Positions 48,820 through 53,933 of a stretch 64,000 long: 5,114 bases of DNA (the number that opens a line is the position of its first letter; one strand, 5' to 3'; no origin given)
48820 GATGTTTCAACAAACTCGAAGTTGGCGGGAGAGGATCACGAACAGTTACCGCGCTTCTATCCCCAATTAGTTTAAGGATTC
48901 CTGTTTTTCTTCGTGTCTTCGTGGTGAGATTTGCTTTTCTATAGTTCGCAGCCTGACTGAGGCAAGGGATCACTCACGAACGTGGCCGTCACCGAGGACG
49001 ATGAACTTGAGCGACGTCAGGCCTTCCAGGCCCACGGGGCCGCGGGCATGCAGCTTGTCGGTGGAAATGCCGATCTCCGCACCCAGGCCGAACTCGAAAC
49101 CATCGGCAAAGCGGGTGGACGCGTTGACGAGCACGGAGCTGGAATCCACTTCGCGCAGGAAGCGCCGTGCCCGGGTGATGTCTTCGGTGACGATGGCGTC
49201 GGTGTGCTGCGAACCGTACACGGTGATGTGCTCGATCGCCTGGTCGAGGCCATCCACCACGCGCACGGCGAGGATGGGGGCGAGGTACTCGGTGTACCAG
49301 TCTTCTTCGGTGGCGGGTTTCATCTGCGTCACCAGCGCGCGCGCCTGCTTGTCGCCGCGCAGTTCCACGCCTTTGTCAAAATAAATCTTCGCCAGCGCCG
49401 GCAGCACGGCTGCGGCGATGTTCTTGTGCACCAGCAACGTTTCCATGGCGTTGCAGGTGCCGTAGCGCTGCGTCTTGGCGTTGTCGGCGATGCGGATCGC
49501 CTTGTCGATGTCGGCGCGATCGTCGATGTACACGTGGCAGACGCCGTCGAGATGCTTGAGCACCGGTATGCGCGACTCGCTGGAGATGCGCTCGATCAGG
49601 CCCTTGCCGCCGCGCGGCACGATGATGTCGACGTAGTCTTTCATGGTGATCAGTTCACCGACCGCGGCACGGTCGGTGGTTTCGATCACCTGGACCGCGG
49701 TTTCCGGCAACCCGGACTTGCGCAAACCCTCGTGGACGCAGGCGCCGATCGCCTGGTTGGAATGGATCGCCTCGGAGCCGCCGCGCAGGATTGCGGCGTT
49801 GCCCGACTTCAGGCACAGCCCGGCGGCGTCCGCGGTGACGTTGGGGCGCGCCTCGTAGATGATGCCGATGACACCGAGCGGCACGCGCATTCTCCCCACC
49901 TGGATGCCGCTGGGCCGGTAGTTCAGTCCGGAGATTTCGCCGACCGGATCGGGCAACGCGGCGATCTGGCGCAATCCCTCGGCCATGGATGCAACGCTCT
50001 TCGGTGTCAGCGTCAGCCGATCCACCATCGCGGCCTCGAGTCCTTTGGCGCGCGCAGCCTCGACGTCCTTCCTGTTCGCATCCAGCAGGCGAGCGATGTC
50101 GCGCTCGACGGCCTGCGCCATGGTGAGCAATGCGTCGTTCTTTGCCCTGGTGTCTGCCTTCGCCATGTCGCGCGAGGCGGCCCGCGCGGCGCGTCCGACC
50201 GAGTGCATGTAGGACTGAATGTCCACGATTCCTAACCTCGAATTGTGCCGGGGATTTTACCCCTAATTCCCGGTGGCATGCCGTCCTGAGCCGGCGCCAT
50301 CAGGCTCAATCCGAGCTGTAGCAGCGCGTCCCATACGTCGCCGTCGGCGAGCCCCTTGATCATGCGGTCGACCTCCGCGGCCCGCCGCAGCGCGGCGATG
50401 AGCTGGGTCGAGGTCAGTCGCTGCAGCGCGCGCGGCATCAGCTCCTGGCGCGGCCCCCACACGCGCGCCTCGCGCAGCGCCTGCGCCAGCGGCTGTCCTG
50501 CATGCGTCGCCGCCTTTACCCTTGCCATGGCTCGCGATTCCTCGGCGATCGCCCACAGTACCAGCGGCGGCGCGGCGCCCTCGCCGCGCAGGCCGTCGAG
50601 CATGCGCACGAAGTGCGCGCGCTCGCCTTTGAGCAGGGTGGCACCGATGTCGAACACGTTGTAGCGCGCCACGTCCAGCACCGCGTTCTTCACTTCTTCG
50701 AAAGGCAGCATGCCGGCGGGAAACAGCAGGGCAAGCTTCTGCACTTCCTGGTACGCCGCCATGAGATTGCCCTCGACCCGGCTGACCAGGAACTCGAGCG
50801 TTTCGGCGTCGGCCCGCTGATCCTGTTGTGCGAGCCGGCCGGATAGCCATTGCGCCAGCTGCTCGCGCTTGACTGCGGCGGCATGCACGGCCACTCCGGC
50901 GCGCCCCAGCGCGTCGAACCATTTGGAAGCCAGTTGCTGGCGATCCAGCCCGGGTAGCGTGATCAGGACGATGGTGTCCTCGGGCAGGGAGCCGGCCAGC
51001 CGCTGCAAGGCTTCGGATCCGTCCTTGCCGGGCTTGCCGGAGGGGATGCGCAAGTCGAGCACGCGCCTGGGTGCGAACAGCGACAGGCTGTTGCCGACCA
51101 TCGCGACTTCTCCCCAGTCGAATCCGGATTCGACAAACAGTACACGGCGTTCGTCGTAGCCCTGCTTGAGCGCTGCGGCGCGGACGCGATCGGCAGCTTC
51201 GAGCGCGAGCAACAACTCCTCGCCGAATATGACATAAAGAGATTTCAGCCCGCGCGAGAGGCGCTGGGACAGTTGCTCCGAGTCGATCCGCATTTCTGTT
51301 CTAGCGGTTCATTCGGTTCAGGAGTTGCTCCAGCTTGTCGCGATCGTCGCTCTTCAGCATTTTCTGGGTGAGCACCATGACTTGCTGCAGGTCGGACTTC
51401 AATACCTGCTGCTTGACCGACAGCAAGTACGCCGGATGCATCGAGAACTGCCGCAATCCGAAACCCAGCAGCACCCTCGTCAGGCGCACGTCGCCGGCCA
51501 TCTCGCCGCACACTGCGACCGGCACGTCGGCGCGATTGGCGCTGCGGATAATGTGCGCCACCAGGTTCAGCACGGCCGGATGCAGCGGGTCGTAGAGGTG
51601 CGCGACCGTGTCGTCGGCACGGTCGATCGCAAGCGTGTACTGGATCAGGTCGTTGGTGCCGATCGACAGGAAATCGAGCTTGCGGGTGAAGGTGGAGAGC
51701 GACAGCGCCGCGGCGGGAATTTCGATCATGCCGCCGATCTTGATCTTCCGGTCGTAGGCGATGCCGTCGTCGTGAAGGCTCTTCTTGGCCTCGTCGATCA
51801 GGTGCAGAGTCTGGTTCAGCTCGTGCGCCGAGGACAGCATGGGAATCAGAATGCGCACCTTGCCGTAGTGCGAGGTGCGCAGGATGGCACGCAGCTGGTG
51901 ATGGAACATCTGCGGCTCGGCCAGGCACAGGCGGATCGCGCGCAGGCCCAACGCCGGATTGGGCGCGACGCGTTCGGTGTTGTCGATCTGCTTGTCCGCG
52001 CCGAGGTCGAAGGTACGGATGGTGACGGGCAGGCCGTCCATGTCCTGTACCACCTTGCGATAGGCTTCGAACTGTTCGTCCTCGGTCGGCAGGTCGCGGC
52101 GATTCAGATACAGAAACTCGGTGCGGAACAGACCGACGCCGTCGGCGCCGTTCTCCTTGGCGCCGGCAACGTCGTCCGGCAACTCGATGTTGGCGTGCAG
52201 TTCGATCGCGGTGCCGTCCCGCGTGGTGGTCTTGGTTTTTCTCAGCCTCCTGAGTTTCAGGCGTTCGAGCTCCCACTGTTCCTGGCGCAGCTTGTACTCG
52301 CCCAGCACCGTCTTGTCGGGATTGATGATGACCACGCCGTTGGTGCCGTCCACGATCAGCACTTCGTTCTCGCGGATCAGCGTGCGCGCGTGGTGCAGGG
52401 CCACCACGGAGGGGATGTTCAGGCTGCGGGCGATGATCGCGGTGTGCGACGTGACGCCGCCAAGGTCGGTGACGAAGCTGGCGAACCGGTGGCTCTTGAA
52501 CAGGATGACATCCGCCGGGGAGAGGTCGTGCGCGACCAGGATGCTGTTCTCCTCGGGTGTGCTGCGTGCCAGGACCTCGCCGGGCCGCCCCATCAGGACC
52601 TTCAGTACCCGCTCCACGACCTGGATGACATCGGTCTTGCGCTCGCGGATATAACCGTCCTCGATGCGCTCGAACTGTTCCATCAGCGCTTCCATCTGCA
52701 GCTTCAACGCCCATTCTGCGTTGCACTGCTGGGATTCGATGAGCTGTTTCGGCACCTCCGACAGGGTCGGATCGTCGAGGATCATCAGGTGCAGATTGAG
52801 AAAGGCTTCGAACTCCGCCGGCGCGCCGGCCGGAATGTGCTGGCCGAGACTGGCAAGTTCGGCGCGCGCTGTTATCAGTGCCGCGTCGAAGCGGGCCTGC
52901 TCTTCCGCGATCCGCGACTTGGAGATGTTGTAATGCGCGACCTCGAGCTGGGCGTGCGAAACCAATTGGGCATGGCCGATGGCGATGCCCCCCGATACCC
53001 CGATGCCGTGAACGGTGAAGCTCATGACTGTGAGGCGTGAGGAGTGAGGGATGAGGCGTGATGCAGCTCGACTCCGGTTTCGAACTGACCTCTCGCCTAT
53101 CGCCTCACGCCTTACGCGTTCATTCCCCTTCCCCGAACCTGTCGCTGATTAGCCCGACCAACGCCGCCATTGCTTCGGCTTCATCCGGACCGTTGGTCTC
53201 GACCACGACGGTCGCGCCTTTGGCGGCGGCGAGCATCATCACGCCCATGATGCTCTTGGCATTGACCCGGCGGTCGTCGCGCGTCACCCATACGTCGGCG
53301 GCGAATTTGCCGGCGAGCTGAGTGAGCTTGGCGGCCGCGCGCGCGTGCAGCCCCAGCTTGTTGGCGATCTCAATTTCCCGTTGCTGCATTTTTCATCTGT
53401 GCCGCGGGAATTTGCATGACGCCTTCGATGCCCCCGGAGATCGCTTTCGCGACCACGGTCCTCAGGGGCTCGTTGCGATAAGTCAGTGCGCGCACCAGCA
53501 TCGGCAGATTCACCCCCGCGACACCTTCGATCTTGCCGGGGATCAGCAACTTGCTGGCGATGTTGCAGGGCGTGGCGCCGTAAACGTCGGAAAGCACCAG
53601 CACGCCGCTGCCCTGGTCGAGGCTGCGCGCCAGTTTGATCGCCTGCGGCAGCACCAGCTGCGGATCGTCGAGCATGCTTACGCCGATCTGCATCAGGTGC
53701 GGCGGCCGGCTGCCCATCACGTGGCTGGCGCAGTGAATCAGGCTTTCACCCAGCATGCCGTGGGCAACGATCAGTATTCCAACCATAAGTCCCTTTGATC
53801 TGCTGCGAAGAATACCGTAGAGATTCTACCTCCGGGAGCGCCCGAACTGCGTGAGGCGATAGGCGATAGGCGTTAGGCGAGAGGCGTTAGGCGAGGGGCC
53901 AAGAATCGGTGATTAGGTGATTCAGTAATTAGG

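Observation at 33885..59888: Family of intergenic hairpin elements whose arms are short tandem repeats (7-9-nt units): at least 7-8 copies in 30 kb, three splitting the liu operon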

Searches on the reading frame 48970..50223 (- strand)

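Call 105: search_protein_families(library=pfam, proteins=[window:48970-50223:-])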
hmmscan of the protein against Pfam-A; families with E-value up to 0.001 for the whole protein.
window:48970-50223:- (417 aa): 1 family
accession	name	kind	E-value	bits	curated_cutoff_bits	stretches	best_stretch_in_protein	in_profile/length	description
PF00171.27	Aldedh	-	1.5e-24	86.8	23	2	9-279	34-291/461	Aldehyde dehydrogenase family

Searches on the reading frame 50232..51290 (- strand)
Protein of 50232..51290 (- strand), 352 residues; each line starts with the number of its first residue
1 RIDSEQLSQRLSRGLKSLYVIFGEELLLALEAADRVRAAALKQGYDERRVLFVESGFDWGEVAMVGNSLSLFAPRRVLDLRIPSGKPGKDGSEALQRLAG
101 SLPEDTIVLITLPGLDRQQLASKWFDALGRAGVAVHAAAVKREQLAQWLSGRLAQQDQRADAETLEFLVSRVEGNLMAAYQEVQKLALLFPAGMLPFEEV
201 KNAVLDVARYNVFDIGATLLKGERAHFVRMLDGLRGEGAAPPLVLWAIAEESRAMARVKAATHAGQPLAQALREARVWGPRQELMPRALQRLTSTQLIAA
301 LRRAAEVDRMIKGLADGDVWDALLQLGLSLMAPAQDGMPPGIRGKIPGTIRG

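Call 105: search_protein_families(library=pfam, proteins=[window:50232-51290:-])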
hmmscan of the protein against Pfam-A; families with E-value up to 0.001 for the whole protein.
window:50232-51290:- (352 aa): 3 families
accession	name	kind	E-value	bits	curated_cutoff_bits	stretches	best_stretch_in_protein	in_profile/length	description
PF06144.19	DNA_pol3_delta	-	5.8e-11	42.9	21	1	19-136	1-122/124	DNA polymerase III, delta subunit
PF14840.11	DNA_pol3_delt_C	-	1.8e-09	38.4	27.3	1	218-330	7-118/125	Processivity clamp loader gamma complex DNA pol III C-term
PF21694.2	DNA_pol3_delta_C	-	5.3e-05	23.6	27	1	211-312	3-104/121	DNA polymerase III delta subunit, C-terminal domain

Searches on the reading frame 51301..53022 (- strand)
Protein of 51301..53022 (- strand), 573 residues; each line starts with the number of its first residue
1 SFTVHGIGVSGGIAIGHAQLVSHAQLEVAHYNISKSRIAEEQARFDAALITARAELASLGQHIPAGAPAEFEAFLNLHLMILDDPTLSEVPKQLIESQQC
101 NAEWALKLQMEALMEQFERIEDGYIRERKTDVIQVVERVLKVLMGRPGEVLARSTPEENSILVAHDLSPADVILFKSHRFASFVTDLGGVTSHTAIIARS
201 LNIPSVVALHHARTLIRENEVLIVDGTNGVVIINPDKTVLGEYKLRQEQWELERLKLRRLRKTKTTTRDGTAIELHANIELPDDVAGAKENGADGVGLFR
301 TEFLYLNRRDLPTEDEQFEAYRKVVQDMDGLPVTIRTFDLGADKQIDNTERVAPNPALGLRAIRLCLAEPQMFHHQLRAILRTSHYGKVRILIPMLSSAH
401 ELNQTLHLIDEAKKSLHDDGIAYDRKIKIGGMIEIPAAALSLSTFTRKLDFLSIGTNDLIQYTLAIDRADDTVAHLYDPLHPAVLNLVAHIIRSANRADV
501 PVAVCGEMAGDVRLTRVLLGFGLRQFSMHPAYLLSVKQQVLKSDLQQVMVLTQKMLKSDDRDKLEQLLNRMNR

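Call 105: search_protein_families(library=pfam, proteins=[window:51301-53022:-])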
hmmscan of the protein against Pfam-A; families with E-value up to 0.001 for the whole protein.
window:51301-53022:- (573 aa): 3 families
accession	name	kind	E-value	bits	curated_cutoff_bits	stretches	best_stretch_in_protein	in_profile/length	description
PF02896.24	PEP-utilizers_C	-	1.2e-108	363.2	22.8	1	257-543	4-291/293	PEP-utilising enzyme, PEP-binding domain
PF05524.18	PEP-utilisers_N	-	9.7e-31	106.9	24.4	1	5-128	1-121/121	PEP-utilising enzyme, N-terminal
PF00391.29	PEP-utilizers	-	9.8e-23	80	23.1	1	157-229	2-72/72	PEP-utilising enzyme, mobile domain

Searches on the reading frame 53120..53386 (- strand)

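Call 105: search_protein_families(library=pfam, proteins=[window:53120-53386:-])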
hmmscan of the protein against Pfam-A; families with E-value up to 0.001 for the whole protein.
window:53120-53386:- (88 aa): 1 family
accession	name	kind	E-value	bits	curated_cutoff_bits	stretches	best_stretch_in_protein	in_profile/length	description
PF00381.24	PTS-HPr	-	2.9e-31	107.8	23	1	2-81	2-80/81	PTS HPr component phosphorylation site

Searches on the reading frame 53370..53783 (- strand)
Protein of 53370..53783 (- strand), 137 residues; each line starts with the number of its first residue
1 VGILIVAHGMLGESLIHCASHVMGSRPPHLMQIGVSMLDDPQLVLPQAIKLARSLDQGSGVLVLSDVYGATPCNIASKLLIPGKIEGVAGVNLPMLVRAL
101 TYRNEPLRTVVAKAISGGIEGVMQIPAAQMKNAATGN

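Call 105: search_protein_families(library=pfam, proteins=[window:53370-53783:-])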
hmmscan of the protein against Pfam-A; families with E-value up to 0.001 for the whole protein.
window:53370-53783:- (137 aa): 1 family
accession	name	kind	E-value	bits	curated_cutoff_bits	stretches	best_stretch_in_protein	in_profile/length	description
PF03610.21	EIIA-man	-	3.5e-14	53.3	21.4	1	2-105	1-105/116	PTS system fructose IIA component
